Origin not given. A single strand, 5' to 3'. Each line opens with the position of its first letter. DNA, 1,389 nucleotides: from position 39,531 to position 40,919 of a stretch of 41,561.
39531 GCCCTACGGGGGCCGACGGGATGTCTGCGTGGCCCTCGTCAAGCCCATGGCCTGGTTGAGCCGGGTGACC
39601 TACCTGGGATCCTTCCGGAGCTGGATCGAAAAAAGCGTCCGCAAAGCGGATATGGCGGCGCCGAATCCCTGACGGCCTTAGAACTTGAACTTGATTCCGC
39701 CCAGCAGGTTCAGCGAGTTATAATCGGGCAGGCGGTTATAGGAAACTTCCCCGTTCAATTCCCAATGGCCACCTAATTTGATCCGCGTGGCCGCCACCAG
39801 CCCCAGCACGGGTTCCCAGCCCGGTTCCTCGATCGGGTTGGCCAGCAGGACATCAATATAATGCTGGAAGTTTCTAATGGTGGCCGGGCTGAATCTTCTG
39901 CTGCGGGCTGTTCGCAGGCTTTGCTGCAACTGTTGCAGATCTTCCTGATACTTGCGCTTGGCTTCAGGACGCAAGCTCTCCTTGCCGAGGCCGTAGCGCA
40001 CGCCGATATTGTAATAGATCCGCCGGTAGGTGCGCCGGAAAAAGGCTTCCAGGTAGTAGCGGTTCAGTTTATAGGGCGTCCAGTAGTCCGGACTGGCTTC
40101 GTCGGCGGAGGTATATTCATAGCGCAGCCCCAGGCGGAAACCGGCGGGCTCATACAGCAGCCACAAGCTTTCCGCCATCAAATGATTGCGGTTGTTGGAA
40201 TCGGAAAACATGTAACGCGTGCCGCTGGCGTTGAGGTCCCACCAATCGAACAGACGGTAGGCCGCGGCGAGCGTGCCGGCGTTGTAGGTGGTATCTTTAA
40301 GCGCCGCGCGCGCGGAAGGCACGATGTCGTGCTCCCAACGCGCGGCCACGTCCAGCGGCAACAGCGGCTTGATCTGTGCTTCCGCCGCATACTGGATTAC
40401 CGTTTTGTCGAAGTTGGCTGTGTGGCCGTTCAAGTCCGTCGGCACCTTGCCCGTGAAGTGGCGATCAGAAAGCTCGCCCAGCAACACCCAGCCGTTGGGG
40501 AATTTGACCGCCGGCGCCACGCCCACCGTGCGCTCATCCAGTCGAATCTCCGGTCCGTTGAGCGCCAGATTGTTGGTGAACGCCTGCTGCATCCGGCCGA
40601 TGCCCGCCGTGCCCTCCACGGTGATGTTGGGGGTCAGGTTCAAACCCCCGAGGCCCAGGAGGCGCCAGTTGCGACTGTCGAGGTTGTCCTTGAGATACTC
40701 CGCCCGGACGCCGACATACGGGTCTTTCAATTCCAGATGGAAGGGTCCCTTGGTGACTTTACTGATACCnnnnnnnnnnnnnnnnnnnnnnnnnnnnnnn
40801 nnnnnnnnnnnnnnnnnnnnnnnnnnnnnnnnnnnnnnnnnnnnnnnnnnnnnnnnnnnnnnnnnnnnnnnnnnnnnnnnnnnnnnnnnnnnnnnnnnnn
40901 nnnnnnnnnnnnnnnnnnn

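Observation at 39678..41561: PgaB-like deacetylase covalently fused to its own outer-membrane barrel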

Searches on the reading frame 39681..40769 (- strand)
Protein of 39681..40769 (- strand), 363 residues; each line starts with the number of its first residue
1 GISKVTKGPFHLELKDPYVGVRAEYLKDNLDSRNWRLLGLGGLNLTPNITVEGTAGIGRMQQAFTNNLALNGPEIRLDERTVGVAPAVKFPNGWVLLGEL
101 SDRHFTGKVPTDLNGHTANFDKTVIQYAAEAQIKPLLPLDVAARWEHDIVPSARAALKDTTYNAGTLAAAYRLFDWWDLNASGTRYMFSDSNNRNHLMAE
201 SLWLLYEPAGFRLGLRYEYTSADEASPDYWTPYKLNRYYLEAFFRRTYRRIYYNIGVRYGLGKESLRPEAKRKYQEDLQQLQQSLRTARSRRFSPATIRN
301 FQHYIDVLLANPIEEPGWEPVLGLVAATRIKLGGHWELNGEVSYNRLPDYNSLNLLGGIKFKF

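Call 29: search_protein_representatives(protein=window:39681-40769:-)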
Query: 363 residues. Proteins with E-value up to 0.001 (for the whole library): 78; up to 1e-10: 67; up to 1e-30: 37. The best 78 are listed.
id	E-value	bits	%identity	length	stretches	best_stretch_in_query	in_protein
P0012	7.3e-106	370.9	58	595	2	14-271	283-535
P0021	1.5e-99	350.1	51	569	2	11-269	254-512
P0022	4.9e-98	345.1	84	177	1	187-363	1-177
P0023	3.9e-96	338.9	48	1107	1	2-363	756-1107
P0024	6.7e-95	334.8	46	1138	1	4-363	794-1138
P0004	2.9e-86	306.4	51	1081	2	2-269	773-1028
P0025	4.0e-75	269.7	43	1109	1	7-363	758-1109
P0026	1.3e-74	268.0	46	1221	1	11-363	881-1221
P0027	5.6e-73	262.6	43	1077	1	5-363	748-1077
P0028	1.3e-71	258.1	45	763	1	8-363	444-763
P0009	3.2e-69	250.3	44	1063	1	3-363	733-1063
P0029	7.7e-68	245.7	51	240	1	109-363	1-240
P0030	9.8e-66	238.8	44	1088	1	5-363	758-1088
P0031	1.0e-65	238.8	44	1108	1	7-363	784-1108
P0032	4.2e-65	236.7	41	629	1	15-363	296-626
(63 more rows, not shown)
